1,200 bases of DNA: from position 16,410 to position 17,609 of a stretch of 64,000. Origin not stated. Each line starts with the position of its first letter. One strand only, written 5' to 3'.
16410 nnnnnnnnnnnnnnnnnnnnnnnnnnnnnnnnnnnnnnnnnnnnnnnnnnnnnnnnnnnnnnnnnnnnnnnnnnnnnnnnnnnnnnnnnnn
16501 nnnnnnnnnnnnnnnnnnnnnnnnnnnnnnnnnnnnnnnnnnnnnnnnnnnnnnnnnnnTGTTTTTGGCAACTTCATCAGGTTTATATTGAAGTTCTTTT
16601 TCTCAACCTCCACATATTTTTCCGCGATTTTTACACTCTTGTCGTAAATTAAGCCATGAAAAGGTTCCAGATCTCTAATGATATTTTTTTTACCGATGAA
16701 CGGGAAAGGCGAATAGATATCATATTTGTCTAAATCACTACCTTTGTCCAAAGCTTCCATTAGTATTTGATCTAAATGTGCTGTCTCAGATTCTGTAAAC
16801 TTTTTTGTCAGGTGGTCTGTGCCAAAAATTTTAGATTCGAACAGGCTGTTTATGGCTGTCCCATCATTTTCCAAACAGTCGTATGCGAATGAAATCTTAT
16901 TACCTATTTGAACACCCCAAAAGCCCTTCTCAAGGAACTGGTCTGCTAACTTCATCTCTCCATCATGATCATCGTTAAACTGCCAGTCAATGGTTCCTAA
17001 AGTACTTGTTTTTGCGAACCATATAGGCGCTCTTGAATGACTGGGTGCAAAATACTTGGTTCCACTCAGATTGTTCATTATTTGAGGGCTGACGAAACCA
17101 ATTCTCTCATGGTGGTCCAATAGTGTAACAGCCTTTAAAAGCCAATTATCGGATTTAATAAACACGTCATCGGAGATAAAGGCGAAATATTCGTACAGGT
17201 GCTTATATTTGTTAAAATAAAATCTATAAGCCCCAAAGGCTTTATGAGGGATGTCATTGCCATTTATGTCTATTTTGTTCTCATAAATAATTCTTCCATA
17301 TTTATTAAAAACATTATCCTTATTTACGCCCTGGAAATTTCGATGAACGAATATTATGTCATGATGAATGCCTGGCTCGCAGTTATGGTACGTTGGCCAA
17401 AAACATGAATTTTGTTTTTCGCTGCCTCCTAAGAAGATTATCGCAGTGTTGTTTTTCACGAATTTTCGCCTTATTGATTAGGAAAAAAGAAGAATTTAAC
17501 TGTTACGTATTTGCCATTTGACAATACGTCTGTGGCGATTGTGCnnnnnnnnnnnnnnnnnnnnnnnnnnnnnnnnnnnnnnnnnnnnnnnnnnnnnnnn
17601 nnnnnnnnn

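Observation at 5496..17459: A 3,987-aa glycan-assembly megaprotein encoded inside a flagellar gene run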

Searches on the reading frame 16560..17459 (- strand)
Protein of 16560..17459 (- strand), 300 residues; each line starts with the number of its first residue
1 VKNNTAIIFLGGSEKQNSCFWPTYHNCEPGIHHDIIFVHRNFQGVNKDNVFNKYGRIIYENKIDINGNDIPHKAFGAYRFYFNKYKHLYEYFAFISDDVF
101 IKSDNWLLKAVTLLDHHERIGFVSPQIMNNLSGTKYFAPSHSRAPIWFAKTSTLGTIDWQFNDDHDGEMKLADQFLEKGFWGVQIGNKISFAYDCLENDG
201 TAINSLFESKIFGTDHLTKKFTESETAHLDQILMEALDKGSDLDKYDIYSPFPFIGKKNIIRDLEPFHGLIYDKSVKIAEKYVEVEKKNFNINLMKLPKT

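Call 4: search_protein_families(library=pfam, max_evalue=0.01, proteins=[window:16560-17459:-])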
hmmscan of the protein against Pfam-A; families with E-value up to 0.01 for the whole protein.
window:16560-17459:- (300 aa): 0 families

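Call 20: search_protein_families(library=ncbifam, max_evalue=0.01, proteins=[window:16560-17459:-])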
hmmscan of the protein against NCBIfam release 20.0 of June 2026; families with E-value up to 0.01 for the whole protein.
window:16560-17459:- (300 aa): 0 families

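Call 36: search_protein_representatives(protein=window:16560-17459:-)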
Query: 300 residues. Proteins with E-value up to 0.001 (for the whole library): 49; up to 1e-10: 27; up to 1e-30: 19. The best 49 are listed.
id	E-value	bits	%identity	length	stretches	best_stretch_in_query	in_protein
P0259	1.0e-77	277.7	48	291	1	4-298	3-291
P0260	8.5e-76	271.4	47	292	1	3-288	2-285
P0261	2.5e-72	259.9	50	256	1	32-295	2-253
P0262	6.7e-64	232.3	48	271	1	5-286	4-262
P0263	1.1e-62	228.3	40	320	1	3-295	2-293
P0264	2.9e-61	223.6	44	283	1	1-297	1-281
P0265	4.4e-61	223.0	44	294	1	3-280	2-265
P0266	2.7e-60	220.5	47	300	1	1-280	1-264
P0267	3.1e-53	197.3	43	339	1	6-282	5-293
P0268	2.2e-52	194.5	42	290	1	17-294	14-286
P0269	4.3e-52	193.5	47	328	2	5-195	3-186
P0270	2.2e-50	187.9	40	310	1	18-294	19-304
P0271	2.1e-45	171.5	39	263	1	51-285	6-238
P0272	3.0e-43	164.4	50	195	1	1-156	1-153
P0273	9.0e-43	162.9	37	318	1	4-281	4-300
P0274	5.7e-42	160.3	40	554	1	12-279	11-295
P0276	7.6e-36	140.1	37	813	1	5-280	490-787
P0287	8.0e-08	48.1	31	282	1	46-199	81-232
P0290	2.1e-06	43.4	34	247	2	28-133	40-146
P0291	4.8e-06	42.3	35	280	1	27-126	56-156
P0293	1.9e-05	40.3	28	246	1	22-129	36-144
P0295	7.0e-05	38.4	31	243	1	26-130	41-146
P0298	1.6e-04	37.3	33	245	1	26-132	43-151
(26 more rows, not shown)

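Call 37: search_protein_families(library=pfam, max_evalue=0.01, proteins=[P0259, P0263, P0274, P0276, P0287, P0290, P0291, P0293, P0295, P0298])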
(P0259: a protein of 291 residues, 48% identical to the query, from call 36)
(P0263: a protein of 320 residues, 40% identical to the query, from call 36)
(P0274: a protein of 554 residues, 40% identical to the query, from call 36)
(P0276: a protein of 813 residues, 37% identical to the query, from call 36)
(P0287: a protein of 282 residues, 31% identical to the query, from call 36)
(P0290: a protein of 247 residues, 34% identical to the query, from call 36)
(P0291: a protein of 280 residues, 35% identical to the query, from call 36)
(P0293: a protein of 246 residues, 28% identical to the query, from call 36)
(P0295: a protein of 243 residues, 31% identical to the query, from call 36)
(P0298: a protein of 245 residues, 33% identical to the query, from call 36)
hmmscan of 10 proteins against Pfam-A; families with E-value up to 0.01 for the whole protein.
P0259 (291 aa): 0 families

P0263 (320 aa): 0 families

P0274 (554 aa): 4 families
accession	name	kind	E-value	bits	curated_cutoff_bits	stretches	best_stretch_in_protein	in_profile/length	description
PF13489.12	Methyltransf_23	-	3.6e-08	33.7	27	1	334-442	21-122/164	Methyltransferase domain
PF08242.18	Methyltransf_12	-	0.00014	23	30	1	372-430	28-94/98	Methyltransferase domain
PF13847.12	Methyltransf_31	-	0.00024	21.3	27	1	396-445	67-119/145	Methyltransferase domain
PF08241.18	Methyltransf_11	-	0.00048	21.2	21.2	1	373-434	27-93/95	Methyltransferase domain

P0276 (813 aa): 0 families

P0287 (282 aa): 0 families

P0290 (247 aa): 1 family
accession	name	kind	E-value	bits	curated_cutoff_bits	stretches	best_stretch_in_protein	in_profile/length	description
PF13712.12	Glyco_tranf_2_5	-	0.0099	16.1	27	0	87-138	40-90/210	Glycosyltransferase like family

P0291 (280 aa): 0 families

P0293 (246 aa): 0 families

P0295 (243 aa): 0 families

P0298 (245 aa): 1 family
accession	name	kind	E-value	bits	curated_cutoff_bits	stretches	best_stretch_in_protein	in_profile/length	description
PF13712.12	Glyco_tranf_2_5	-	0.0014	18.9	27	1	52-177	3-111/210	Glycosyltransferase like family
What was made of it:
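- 16575..17459 (-): N1 (aa 1-295): member of a rare family of ~290-aa stand-alone proteins with no Pfam match. It has a near-invariant D97 in 'FISDDV'. Probably a DXD-type GT-A domain, on weak evidence. Call 37: no Pfam match.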

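Call 62: search_solved_structures(query=A5, max_evalue=10, show_alignments=2)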
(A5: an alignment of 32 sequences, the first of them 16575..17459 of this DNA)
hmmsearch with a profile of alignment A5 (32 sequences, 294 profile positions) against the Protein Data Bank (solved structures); distinct sequences matched with E-value up to 10: 2.
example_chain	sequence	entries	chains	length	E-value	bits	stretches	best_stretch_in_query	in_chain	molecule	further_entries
9q8z_B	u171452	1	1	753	0.046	16.1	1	73-176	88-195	Chondroitin sulfate synthase 3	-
9o4g_A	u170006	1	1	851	0.059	15.8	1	73-176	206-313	Chondroitin sulfate synthase 3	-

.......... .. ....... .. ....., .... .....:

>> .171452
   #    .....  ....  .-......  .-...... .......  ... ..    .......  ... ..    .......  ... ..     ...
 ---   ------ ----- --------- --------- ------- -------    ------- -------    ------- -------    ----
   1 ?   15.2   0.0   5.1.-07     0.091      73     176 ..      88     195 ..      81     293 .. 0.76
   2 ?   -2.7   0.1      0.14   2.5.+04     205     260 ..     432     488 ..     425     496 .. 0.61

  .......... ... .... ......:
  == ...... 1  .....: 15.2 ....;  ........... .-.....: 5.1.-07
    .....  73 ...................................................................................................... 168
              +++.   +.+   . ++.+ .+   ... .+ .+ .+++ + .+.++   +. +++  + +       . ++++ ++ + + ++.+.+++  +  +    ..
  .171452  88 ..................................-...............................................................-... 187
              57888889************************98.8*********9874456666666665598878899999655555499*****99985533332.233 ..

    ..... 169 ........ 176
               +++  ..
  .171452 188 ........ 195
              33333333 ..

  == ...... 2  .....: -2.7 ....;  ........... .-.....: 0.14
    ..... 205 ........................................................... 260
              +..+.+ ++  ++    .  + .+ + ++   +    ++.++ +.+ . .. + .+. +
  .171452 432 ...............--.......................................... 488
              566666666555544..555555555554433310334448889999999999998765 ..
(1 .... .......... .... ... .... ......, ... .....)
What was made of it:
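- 16575..17459 (-): Call 62: profile hits the CHSY3 GT-A domain at the DXD motif, E 0.046.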

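Call 63: search_protein_families(library=pfam, alignment_id=A5, max_evalue=0.1)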
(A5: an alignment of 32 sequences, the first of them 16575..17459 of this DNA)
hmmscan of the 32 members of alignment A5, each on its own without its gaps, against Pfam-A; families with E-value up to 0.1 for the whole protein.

A. member 1, window:16575-17459:- (295 aa): 0 families

B. families by the number of members that match (of 32 scanned): 6 families
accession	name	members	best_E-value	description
PF13712.12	Glyco_tranf_2_5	9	0.00022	Glycosyltransferase like family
PF00535.33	Glycos_transf_2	3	0.0062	Glycosyl transferase family 2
PF17114.10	Nod1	1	0.007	Gef2-related medial cortical node protein Nod1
PF00483.29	NTP_transferase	1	0.054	Nucleotidyl transferase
PF01740.26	STAS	1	0.054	STAS domain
PF21817.3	CapR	1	0.08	CapR homology domain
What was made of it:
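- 16575..17459 (-): Call 63: 9 of 32 members weakly match Glyco_tranf_2_5.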
